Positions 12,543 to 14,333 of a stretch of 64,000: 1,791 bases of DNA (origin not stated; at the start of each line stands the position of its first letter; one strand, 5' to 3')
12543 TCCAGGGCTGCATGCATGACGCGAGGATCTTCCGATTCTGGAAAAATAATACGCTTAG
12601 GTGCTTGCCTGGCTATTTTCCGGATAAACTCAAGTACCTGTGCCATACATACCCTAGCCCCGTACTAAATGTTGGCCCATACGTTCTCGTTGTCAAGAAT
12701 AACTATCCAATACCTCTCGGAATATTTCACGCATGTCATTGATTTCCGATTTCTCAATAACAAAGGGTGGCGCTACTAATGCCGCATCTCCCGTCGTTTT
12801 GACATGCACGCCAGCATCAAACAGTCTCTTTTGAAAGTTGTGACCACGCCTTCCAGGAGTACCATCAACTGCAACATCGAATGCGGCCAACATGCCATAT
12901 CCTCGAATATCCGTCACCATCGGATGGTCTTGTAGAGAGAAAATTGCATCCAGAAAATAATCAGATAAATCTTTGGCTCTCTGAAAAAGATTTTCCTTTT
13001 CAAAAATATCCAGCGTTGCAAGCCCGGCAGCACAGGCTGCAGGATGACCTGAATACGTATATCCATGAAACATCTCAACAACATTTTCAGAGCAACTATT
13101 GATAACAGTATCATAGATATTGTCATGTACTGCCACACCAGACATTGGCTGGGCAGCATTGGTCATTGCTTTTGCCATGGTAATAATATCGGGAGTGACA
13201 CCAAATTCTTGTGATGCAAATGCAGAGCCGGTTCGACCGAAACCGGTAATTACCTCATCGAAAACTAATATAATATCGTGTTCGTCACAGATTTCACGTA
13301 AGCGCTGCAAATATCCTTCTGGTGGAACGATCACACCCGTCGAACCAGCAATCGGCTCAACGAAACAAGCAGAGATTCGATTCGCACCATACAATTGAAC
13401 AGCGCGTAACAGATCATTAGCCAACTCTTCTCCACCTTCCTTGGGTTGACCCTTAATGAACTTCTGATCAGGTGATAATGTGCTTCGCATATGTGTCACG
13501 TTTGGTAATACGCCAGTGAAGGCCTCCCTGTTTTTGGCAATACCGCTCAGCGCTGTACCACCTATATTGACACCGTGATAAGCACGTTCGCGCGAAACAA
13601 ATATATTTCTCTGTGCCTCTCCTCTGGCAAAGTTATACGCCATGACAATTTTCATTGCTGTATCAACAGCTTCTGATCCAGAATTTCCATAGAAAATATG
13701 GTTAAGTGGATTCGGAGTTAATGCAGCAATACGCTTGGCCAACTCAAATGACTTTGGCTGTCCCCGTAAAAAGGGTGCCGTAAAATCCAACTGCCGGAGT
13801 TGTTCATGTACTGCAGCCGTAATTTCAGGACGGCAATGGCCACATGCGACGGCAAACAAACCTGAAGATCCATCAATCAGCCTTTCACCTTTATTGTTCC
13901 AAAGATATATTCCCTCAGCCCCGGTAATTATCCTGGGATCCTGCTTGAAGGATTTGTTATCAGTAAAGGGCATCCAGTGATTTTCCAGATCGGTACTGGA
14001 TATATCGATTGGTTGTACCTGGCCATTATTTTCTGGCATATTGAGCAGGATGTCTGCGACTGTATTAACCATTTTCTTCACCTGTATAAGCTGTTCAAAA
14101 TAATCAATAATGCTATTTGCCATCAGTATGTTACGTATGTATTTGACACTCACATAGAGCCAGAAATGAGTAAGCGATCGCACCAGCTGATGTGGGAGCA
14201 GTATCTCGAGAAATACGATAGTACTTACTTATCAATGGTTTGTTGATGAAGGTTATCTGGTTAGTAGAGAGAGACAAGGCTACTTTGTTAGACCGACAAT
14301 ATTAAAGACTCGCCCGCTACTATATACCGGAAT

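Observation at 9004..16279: Taurine / C2-sulfonate dissimilation module (MocR-TauR-like regulator, Tpa-like aminotransferase, Xsc-like ThDP enzyme, Pta) with an unexpected adenosine-deaminase-family gene and no transporter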

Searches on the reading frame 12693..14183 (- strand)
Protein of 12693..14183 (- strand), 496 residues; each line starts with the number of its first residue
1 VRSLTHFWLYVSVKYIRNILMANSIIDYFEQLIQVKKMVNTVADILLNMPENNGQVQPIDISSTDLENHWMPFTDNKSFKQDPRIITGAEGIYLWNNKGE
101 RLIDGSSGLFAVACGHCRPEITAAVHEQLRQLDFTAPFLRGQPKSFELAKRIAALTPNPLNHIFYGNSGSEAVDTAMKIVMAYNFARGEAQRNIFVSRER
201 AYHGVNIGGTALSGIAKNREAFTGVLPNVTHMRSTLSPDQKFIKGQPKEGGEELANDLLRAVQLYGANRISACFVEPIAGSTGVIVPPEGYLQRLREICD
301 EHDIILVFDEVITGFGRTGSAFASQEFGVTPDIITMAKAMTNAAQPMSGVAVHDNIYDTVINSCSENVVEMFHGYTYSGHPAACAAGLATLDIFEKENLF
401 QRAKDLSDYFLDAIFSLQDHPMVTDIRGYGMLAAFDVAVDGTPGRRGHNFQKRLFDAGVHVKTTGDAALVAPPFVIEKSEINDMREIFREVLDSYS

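Call 3: search_protein_families(library=pfam, proteins=[window:12693-14183:-])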
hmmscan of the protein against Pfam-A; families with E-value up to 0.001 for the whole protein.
window:12693-14183:- (496 aa): 2 families
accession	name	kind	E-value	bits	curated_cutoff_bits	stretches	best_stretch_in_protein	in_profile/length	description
PF00202.27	Aminotran_3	-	5.9e-90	302.3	30.5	1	83-492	10-403/403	Aminotransferase class-III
PF00155.27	Aminotran_1_2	-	0.001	18.8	19.7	0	282-461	159-330/361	Aminotransferase class I and II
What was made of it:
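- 12693..14072 (-): Class-III omega-aminotransferase (beta-alanine/AptA type); inferred taurine:pyruvate aminotransferase. Pfam Aminotran_3 (call 3).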

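Call 4: search_protein_families(library=ncbifam, proteins=[window:12693-14183:-])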
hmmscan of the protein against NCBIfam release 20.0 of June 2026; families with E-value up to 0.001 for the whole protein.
window:12693-14183:- (496 aa): 69 families (the best 25 are shown)
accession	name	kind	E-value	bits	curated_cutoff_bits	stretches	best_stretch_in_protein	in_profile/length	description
NF052567.1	OmAmTferAptACaul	equivalog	4.1e-173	576.1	500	1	65-493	1-429/431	omega-aminotransferase AptA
NF005682.0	PRK07480.1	subfamily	1.1e-116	390.3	510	1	58-494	10-451/459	aminotransferase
NF005102.0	PRK06541.1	equivalog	3.9e-110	368.5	574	1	61-494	12-455/460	aspartate aminotransferase family protein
NF004767.0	PRK06105.1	subfamily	2.4e-107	359.3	517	1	58-494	5-449/460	aminotransferase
NF005447.0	PRK07036.1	equivalog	1.8e-105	353.3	618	1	65-493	17-453/468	aminotransferase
NF005683.0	PRK07481.1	subfamily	5e-101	338.9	575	1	64-493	9-448/453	hypothetical protein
TIGR00508.1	bioA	equivalog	4.3e-97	325.4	405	1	70-492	2-418/419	adenosylmethionine--8-amino-7-oxononanoate transaminase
NF005684.0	PRK07482.1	subfamily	5.1e-93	312.1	687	1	61-491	8-451/464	hypothetical protein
NF004625.0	PRK05965.1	subfamily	5.8e-89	298.9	729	1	80-494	26-447/460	hypothetical protein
NF004624.0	PRK05964.1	equivalog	1.5e-85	287.3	494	1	60-493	5-423/427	adenosylmethionine--8-amino-7-oxononanoate transaminase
NF005685.0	PRK07483.1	equivalog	2.4e-83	280.4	485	1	77-493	7-436/444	aspartate aminotransferase family protein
NF004718.0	PRK06062.1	subfamily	4.3e-83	279.3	472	1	80-494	36-448/454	hypothetical protein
NF005812.0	PRK07678.1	subfamily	7.1e-83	278.7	488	1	79-441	25-384/451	aminotransferase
NF009068.0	PRK12403.1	equivalog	8.8e-81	272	817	1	54-493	7-451/460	aspartate aminotransferase family protein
NF005375.0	PRK06917.1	equivalog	1.2e-80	271.5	535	1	82-492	14-436/448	aspartate aminotransferase family protein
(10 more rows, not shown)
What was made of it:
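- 12693..14072 (-): NCBIfam AptA 576 bits against 500 (call 4).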

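Call 27: search_dna_similar(query=window:12693-14072:-, collection=plasmids, mode=protein, max_rows=15)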
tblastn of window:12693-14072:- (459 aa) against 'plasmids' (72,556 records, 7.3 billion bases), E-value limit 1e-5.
Records with a match: 2217; places in all: 4655; records where one place covers at least 80% of the query: 1882.
Best place of each record, by identity: <60% 2217.
By first word of the organism name: Rhizobium 265; Sinorhizobium 183; Ralstonia 137; Klebsiella 124; Pantoea 103; Streptomyces 97; Agrobacterium 91; Pseudosulfitobacter 48; Azospirillum 45; Pseudomonas 36; and 236 more.
By predicted mobility (MOB-suite, as given by PLSDB): non-mobilizable 1283; conjugative 527; mobilizable 407.
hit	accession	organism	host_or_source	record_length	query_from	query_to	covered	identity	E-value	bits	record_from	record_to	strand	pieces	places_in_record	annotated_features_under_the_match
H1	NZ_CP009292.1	Novosphingobium pentaromativorans US6-1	mud sediment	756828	28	455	93%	56.5%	7e-161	510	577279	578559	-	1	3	aminotransferase class III-fold pyridoxal phosphate-dependent enzyme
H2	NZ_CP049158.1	Caballeronia sp. SBC1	whole organism,soil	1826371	28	457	94%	50.1%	2e-138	446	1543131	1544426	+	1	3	none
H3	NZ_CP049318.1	Caballeronia sp. SBC2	whole organism,soil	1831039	28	457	94%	50.1%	2e-138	446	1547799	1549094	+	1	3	none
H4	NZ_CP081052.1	Leisingera aquaemixtae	-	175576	29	455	93%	49.6%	3e-132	428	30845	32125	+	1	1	aspartate aminotransferase family protein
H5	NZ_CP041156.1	Leisingera aquaemixtae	cell culture,Biocathode MCL, marine ...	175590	29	455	93%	49.6%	4e-132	427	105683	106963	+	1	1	aspartate aminotransferase family protein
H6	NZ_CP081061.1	Leisingera aquaemixtae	-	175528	29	455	93%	49.6%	4e-132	427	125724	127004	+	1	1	aspartate aminotransferase family protein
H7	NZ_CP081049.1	Leisingera aquaemixtae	-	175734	29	455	93%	49.6%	5e-132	427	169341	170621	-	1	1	aspartate aminotransferase family protein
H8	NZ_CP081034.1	Leisingera aquaemixtae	-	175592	29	455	93%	49.6%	7e-132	427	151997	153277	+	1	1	aspartate aminotransferase family protein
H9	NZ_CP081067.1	Leisingera caerulea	-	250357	29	455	93%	49.6%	1e-131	426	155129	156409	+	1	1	aspartate aminotransferase family protein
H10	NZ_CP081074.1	Leisingera caerulea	-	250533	29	455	93%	49.4%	1e-131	426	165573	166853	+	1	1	aspartate aminotransferase family protein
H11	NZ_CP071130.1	Caballeronia sp. M1242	Homo sapiens,ETA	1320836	28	457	94%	49.0%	1e-124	406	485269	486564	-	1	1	none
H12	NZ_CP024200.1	Thalassospira marina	-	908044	28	457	94%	48.8%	9e-136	438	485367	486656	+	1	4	aspartate aminotransferase family protein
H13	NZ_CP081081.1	Leisingera caerulea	-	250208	29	455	93%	49.2%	2e-130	423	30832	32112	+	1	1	aspartate aminotransferase family protein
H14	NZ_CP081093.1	Leisingera caerulea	-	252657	29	455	93%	49.2%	3e-130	422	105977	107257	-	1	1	aspartate aminotransferase family protein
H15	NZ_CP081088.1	Leisingera caerulea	-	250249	29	455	93%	49.0%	5e-129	419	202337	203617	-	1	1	aspartate aminotransferase family protein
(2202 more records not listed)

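Call 28: get_annotated_region(hit=H1, flank=12000)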
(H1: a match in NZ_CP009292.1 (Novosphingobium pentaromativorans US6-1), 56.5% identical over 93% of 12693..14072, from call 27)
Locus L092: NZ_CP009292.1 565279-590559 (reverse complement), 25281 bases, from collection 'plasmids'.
description: Novosphingobium pentaromativorans US6-1 plasmid pLA3, complete sequence
organism: Novosphingobium pentaromativorans US6-1 (NCBI taxid 1088721)
taxonomy: Bacteria; Pseudomonadota; Alphaproteobacteria; Sphingomonadales; Sphingomonadaceae; Novosphingobium; Novosphingobium pentaromativorans; Novosphingobium pentaromativorans US6-1
host: -; source: mud sediment; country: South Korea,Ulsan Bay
typing (MOB-suite, as given by PLSDB): non-mobilizable
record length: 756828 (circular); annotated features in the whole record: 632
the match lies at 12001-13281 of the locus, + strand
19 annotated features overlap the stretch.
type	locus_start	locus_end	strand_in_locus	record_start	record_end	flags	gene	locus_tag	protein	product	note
CDS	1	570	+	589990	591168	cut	-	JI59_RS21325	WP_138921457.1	CoA transferase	-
CDS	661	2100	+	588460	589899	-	-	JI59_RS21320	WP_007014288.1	NAD-dependent succinate-semialdehyde dehydrogenase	-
CDS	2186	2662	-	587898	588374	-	-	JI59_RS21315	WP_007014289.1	Lrp/AsnC family transcriptional regulator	-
CDS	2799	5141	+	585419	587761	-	-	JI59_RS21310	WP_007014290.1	transketolase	-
CDS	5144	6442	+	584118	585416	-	-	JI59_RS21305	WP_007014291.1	dihydrolipoamide acetyltransferase family protein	GO:0006096 - glycolytic process [Evidence IEA]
CDS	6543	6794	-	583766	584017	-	-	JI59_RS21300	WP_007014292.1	hypothetical protein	-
CDS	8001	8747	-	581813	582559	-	-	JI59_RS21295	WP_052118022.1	sulfite exporter TauE/SafE family protein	GO:0006810 - transport [Evidence IEA]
CDS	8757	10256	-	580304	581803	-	-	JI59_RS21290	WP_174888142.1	aldehyde dehydrogenase family protein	-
CDS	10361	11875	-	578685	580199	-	-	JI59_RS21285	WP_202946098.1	PLP-dependent aminotransferase family protein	-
CDS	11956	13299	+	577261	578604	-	-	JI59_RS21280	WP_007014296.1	aminotransferase class III-fold pyridoxal phosphate-dependent enzyme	-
CDS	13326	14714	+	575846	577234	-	-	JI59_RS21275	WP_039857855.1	amino acid permease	GO:0006865 - amino acid transport [Evidence IEA]; GO:0055085 - transmembrane transport [Evidence IEA]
CDS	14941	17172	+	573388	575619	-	-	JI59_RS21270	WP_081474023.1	TonB-dependent receptor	-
CDS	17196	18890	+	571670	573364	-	-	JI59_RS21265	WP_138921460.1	amidohydrolase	-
CDS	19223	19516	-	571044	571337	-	-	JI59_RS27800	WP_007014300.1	hypothetical protein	-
CDS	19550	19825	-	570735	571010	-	-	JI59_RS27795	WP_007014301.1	FAD-dependent oxidoreductase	-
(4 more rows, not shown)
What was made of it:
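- On Taurine:pyruvate aminotransferase (Tpa, EC 2.6.1.77): A 56% homolog in Novosphingobium lies with MocR and TauE (call 28).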

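Call 29: get_annotated_region(hit=H4, flank=10000)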
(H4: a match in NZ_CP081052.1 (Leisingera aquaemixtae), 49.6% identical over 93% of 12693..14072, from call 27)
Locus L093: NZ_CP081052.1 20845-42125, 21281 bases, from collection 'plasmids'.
description: Leisingera aquaemixtae strain S166 plasmid unnamed1, complete sequence
organism: Leisingera aquaemixtae (NCBI taxid 1396826)
taxonomy: Bacteria; Pseudomonadota; Alphaproteobacteria; Rhodobacterales; Roseobacteraceae; Leisingera; Leisingera aquaemixtae
host: -; source: -; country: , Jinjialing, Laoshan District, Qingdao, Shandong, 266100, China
typing (MOB-suite, as given by PLSDB): non-mobilizable
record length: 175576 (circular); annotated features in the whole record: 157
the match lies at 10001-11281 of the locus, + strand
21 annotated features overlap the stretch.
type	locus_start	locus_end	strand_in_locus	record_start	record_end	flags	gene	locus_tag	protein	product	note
CDS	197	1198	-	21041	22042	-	-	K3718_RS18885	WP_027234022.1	TIGR03842 family LLM class F420-dependent oxidoreductase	GO:0008150 - biological_process [Evidence IEA]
CDS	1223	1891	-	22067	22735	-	npdG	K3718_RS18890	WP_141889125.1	NADPH-dependent F420 reductase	-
CDS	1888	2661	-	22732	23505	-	cofE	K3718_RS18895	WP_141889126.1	coenzyme F420-0:L-glutamate ligase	-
CDS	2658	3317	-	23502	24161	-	cofC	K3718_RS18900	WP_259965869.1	2-phospho-L-lactate guanylyltransferase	-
CDS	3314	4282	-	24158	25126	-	cofD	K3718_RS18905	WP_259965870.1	2-phospho-L-lactate transferase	-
CDS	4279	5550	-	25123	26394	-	cofH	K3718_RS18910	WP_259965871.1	5-amino-6-(D-ribitylamino)uracil--L-tyrosine 4-hydroxyphenyl transferase CofH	-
CDS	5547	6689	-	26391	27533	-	cofG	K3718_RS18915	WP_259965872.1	7,8-didemethyl-8-hydroxy-5-deazariboflavin synthase CofG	-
CDS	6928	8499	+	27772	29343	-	-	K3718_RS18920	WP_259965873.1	Re/Si-specific NAD(P)(+) transhydrogenase subunit alpha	GO:1902600 - proton transmembrane transport [Evidence IEA]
CDS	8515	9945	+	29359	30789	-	-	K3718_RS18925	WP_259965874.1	NAD(P)(+) transhydrogenase (Re/Si-specific) subunit beta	-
CDS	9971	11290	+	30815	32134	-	-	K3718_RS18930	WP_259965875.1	aspartate aminotransferase family protein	-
CDS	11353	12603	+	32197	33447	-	-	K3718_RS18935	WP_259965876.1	Zn-dependent hydrolase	-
CDS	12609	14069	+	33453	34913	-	hydA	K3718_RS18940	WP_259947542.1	dihydropyrimidinase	GO:0008152 - metabolic process [Evidence IEA]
CDS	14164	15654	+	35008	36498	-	-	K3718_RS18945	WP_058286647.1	NCS1 family nucleobase:cation symporter-1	-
CDS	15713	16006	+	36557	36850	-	-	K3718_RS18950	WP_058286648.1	DUF1330 domain-containing protein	-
CDS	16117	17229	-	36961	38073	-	-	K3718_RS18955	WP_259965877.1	alpha-hydroxy acid oxidase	-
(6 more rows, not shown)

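Call 68: search_protein_families(library=ncbifam, proteins=[L092:17196-18890:+, L092:8757-10256:-], max_evalue=0.00001)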
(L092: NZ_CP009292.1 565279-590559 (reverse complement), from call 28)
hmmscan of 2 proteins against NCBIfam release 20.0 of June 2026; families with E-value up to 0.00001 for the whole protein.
L092:17196-18890:+ (564 aa): 27 families (the best 25 are shown)
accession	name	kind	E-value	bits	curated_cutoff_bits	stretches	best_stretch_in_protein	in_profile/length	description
NF051886.1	XaaProDiPepCaul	equivalog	2e-16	60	500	1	44-104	15-73/398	Xaa-Pro dipeptidase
TIGR01224.1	hutI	equivalog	2.3e-14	53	298.15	1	47-97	3-51/377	imidazolonepropionase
NF006056.0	PRK08204.1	subfamily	2.2e-12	46.5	391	0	30-95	5-67/449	hypothetical protein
NF006679.0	PRK09228.1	subfamily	1.2e-11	44.1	351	1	47-96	31-80/433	guanine deaminase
NF006689.0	PRK09237.1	equivalog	2.4e-11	42.9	371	1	28-98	3-69/383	amidohydrolase/deacetylase family metallohydrolase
TIGR02967.1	guan_deamin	equivalog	7.1e-11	41.7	375.4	0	48-101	7-60/401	guanine deaminase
TIGR03178.1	allantoinase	equivalog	5.2e-10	38.7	357.85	1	41-96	11-61/441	allantoinase AllB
NF006549.0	PRK09045.1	equivalog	5.2e-10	38.5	540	1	27-97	7-78/444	TRZ/ATZ family hydrolase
NF006560.0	PRK09061.1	subfamily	2.3e-09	36.1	340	1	13-101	11-93/517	amidohydrolase family protein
NF058538.1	ergo_util_ErtD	equivalog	3.1e-08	32.9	600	0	33-119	5-86/446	hydantoin-5-propionate amidohydrolase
NF011987.0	PRK15446.2-3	subfamily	1.1e-07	31.1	253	0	25-93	7-67/395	alpha-D-ribose 1-methylphosphonate 5-triphosphate diphosphatase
TIGR01178.1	ade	equivalog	1.2e-07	30.6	472.5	1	29-97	1-61/552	adenine deaminase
TIGR02033.1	D-hydantoinase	equivalog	1.6e-07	30.6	393.25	1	44-100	13-65/454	dihydropyrimidinase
NF058539.1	ergo_uti2_ErtD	equivalog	2.5e-07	30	650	0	33-118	6-85/449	hydantoin-5-propionate amidohydrolase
NF006055.0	PRK08203.1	equivalog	5.1e-07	28.6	532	0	41-100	18-76/455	8-oxoguanine deaminase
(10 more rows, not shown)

L092:8757-10256:- (499 aa): 43 families (the best 25 are shown)
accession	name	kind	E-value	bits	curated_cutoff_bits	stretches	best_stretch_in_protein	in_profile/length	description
NF010000.0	PRK13473.1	subfamily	7.6e-129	430.4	615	1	24-493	5-468/475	aminobutyraldehyde dehydrogenase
TIGR01804.1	BADH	equivalog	3.6e-126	421.4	668.6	1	26-491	2-465/467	betaine-aldehyde dehydrogenase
NF009725.0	PRK13252.1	equivalog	2.9e-123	411.9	593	1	24-496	9-478/488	betaine-aldehyde dehydrogenase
TIGR02299.1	HpaE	equivalog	1.4e-117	393.3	638.35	1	23-497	2-476/488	5-carboxymethyl-2-hydroxymuconate semialdehyde dehydrogenase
NF045735.1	PaDhStyDPseudo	equivalog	1.6e-117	393.2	850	1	25-498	6-482/483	phenylacetaldehyde dehydrogenase StyD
NF045736.1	PaDhStyDRhodo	equivalog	2.4e-113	379.2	800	1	25-486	6-467/479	phenylacetaldehyde dehydrogenase StyD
NF050026.1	AcaldDHExaC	equivalog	2.4e-106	356.3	900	1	24-496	18-492/503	acetaldehyde dehydrogenase ExaC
TIGR01780.1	SSADH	subfamily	2.5e-104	349.6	646.35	1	41-487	1-443/448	succinate-semialdehyde dehydrogenase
NF042993.1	AlphKGSA_gudD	equivalog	4.9e-104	348.7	770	1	25-496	7-479/481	alpha-ketoglutaric semialdehyde dehydrogenase GucD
NF006916.0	PRK09407.1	equivalog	8.2e-103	344.8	521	1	32-495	29-490/526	succinic semialdehyde dehydrogenase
NF052305.1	DioxValDhHalo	equivalog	7.9e-102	341.6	750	1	25-495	8-479/483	2,5-dioxovalerate dehydrogenase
NF040648.1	lactal_redase_Meth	equivalog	2.5e-101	340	650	1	25-497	2-462/463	lactaldehyde dehydrogenase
TIGR03216.1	OH_muco_semi_DH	equivalog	1.8e-99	333.5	693.25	1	24-496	3-478/481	2-hydroxymuconic semialdehyde dehydrogenase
NF007497.0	PRK10090.1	equivalog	1.1e-98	331.1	500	1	25-479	10-460/480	aldehyde dehydrogenase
NF007352.0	PRK09847.1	equivalog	4.3e-98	329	850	1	25-496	23-490/495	aldehyde dehydrogenase PuuC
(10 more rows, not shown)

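Call 76: find_homologous_proteins(query=window:12696-14072:-, max_evalue=1e-80)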
Query window:12696-14072:- (459 aa): 7939 proteins with E <= 1e-80 among 8000 candidates; the best 120 are listed.
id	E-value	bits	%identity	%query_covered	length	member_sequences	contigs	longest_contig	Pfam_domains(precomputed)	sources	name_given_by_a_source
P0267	0.0e+0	1043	99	100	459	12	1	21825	PF00202.28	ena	-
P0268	2.2e-247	839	81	95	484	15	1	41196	PF00202.28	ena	-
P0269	1.2e-246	837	80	95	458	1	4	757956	PF00202.28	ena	-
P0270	1.7e-245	833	81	95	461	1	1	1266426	PF00202.28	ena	-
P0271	3.9e-245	832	80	95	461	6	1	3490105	PF00202.28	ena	-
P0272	1.1e-244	830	77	100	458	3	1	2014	PF00202.28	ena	-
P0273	4.2e-243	825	79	95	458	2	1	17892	PF00202.28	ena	-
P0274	5.6e-243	825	76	100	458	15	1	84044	PF00202.28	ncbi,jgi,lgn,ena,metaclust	metaclust:\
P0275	3.7e-242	822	78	100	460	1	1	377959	PF00202.28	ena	-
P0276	4.2e-242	822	79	95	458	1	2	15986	PF00202.28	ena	-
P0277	2.7e-240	816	78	95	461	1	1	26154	PF00202.28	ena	-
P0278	1.9e-238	810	74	100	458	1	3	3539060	PF00202.28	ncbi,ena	-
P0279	2.7e-202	690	79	81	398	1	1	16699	PF00202.28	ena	-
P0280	2.1e-199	681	66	95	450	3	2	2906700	PF00155.28,PF00202.28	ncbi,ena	-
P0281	4.7e-198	676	65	96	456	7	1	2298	PF00202.28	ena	-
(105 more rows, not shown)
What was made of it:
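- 12693..14072 (-): A 74-81% clade matches the xsc-linked loci; the next homologs at <=66% are named beta-alanine--pyruvate transaminase where a specific name is given (call 76).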
